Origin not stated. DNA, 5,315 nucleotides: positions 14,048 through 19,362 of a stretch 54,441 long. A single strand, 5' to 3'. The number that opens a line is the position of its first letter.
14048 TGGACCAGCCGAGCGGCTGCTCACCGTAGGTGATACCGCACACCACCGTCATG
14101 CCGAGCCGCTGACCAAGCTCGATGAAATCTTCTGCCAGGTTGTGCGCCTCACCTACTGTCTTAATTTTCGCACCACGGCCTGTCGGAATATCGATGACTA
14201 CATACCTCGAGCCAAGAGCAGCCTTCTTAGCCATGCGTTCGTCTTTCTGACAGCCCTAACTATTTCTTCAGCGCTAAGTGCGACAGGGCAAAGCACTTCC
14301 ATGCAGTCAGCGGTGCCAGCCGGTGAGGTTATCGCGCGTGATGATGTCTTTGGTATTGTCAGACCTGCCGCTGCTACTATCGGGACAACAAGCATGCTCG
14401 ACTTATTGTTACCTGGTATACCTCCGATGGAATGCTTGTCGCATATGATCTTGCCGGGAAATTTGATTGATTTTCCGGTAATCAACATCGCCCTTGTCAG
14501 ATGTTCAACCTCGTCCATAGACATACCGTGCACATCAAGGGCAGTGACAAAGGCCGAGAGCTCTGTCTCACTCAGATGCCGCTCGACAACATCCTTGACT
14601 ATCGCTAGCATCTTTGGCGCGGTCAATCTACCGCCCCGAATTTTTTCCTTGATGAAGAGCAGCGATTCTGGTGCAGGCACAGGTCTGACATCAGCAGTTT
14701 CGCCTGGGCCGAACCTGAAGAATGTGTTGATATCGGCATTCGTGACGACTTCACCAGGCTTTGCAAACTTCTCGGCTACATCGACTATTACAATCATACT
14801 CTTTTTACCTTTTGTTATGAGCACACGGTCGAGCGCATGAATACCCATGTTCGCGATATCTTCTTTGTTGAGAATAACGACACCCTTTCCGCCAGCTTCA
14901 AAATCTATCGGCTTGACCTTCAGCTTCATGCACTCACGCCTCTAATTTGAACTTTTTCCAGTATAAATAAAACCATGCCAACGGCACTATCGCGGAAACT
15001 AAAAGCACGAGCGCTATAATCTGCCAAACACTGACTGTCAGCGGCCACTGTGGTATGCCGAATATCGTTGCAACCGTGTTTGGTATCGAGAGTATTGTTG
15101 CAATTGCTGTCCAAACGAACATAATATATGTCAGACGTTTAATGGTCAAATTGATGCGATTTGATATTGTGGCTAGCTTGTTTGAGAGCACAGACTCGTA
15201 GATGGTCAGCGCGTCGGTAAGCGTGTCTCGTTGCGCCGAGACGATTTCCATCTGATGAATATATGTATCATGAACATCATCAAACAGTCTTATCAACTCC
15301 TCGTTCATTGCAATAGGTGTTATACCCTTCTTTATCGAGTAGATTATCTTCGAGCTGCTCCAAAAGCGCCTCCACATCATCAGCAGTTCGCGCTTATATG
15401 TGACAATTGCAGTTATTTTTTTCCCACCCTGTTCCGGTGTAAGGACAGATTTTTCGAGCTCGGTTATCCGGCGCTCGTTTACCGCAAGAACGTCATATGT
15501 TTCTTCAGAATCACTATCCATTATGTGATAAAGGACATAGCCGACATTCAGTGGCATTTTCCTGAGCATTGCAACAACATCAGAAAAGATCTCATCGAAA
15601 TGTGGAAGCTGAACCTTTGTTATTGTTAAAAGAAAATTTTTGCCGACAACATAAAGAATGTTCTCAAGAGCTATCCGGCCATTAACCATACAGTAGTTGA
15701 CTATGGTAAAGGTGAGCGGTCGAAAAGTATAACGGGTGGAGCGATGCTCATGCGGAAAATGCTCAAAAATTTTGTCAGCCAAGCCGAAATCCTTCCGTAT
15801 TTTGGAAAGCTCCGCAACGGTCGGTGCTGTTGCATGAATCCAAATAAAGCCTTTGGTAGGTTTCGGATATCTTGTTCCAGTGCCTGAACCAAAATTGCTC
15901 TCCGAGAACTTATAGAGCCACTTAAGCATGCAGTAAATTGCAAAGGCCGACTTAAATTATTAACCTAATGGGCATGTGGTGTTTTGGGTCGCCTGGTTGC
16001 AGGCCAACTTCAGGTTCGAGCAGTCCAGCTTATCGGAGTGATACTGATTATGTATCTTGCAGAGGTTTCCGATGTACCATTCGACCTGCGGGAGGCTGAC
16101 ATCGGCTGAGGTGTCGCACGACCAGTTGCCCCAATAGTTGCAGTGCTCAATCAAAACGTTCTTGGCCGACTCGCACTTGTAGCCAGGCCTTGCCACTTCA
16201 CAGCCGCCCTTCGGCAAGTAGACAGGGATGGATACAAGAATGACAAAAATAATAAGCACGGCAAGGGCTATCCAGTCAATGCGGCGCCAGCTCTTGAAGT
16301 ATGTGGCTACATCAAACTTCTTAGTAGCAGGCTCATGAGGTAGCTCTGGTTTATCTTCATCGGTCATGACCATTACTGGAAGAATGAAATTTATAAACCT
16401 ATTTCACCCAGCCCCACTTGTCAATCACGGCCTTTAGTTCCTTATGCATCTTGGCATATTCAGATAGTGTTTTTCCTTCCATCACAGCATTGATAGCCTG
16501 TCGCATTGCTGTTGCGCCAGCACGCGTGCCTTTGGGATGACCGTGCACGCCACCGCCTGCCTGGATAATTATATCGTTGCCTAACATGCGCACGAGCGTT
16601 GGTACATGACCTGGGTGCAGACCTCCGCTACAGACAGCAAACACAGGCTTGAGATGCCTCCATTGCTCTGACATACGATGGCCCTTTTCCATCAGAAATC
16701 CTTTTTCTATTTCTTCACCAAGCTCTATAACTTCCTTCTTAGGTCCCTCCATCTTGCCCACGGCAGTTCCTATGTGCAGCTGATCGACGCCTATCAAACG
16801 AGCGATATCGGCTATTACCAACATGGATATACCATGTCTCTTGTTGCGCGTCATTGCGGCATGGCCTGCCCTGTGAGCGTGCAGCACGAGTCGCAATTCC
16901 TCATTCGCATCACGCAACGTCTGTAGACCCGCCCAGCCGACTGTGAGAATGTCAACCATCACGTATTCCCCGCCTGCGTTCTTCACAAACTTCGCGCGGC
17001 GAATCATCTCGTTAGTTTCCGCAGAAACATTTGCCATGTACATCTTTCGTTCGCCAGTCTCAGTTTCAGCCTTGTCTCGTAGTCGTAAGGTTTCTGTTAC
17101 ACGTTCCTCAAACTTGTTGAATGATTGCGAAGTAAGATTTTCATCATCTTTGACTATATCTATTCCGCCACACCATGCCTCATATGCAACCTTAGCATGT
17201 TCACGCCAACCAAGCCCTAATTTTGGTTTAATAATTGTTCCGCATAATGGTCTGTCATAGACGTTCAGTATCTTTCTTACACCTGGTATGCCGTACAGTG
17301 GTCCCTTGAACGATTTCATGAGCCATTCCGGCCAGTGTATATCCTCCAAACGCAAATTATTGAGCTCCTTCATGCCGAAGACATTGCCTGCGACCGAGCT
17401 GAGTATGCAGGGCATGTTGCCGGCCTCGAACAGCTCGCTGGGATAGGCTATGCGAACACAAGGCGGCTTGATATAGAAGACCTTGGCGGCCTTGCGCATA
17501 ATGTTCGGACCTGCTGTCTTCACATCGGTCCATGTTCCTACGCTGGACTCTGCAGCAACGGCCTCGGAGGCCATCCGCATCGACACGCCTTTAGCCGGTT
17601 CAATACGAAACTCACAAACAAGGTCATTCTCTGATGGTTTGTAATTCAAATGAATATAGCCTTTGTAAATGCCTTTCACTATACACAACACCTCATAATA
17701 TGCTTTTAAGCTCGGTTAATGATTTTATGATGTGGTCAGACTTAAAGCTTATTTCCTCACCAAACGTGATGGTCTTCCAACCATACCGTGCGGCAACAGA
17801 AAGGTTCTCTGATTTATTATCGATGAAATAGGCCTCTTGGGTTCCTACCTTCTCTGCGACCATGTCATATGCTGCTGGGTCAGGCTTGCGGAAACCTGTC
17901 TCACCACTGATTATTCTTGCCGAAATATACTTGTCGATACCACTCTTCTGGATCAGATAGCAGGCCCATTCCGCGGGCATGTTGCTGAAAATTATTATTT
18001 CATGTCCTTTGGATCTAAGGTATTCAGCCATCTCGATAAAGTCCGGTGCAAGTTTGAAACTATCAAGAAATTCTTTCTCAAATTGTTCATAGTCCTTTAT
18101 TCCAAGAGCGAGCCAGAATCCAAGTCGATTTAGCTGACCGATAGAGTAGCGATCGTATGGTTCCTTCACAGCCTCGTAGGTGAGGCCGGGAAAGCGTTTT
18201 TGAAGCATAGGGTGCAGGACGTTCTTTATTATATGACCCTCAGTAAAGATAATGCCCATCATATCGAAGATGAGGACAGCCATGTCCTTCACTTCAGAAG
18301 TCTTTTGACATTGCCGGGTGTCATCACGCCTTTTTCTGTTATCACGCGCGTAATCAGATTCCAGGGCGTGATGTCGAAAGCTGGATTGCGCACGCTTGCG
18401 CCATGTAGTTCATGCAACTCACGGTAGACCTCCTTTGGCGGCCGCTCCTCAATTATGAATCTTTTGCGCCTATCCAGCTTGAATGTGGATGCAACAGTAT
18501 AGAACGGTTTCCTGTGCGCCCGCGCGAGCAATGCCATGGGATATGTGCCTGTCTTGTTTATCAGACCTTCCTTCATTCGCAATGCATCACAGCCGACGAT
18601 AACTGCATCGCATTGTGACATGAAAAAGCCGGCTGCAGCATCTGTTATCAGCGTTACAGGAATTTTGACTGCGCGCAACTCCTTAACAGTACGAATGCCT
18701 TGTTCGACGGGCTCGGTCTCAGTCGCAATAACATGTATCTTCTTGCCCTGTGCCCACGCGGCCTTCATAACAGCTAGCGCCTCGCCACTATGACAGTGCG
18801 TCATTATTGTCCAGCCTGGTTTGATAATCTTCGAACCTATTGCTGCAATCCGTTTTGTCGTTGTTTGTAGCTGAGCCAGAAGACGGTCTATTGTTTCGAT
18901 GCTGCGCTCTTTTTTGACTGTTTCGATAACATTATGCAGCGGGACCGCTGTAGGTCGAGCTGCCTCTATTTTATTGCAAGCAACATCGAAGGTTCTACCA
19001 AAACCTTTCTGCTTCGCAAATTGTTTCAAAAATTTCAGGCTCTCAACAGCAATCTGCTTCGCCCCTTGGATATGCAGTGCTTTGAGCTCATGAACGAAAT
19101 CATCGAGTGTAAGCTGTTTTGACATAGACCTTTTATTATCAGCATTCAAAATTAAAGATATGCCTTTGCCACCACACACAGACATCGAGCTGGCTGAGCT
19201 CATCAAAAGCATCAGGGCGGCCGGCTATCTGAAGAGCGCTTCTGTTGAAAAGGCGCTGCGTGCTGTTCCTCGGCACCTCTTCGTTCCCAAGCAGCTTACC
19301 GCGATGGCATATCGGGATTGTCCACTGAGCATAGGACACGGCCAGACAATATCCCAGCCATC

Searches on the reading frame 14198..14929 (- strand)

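Call 92: search_protein_families(library=pfam, proteins=[window:14198-14929:-], max_evalue=0.0001)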
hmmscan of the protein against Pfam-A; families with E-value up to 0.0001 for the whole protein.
window:14198-14929:- (243 aa): 2 families
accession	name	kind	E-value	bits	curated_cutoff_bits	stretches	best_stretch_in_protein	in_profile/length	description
PF02885.22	Glycos_trans_3N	-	3.6e-12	46.3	26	1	92-149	3-60/63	Glycosyl transferase family, helical bundle domain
PF00591.27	Glycos_transf_3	-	5.4e-09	36.5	27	1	161-231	3-75/253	Glycosyl transferase family, a/b domain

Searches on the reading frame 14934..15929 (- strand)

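Call 92: search_protein_families(library=pfam, proteins=[window:14934-15929:-], max_evalue=0.0001)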
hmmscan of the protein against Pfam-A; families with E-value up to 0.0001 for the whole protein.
window:14934-15929:- (331 aa): 1 family
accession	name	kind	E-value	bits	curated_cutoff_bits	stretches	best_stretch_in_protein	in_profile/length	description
PF01544.23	CorA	-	1.6e-28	100.3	27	1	26-321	2-291/292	CorA-like Mg2+ transporter protein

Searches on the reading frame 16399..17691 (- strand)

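Call 92: search_protein_families(library=pfam, proteins=[window:16399-17691:-], max_evalue=0.0001)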
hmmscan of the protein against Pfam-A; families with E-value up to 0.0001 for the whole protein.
window:16399-17691:- (430 aa): 2 families
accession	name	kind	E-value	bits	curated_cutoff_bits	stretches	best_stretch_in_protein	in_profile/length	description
PF00016.26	RuBisCO_large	-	4.4e-95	318.8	30.1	1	134-426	1-299/299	Ribulose bisphosphate carboxylase large chain, catalytic domain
PF02788.21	RuBisCO_large_N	-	2.3e-40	138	20.7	1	12-122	2-118/120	Ribulose bisphosphate carboxylase large chain, N-terminal domain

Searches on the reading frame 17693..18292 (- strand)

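Call 93: search_protein_families(library=pfam, proteins=[window:17693-18292:-], max_evalue=0.0001)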
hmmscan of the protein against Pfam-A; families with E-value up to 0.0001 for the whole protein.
window:17693-18292:- (199 aa): 2 families
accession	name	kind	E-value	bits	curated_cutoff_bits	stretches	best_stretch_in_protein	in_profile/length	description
PF00702.32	Hydrolase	-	1.8e-10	42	26.4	1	68-162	86-182/191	haloacid dehalogenase-like hydrolase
PF13419.12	HAD_2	-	6.1e-10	39.9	23.8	1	7-175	1-176/178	Haloacid dehalogenase-like hydrolase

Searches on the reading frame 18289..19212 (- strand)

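Call 93: search_protein_families(library=pfam, proteins=[window:18289-19212:-], max_evalue=0.0001)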
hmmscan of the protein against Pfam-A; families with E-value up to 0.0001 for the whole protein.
window:18289-19212:- (307 aa): 1 family
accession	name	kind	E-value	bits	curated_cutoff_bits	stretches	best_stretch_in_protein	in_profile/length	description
PF01008.23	IF-2B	-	5e-69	233.1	22.4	1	48-299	2-280/280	Initiation factor 2 subunit family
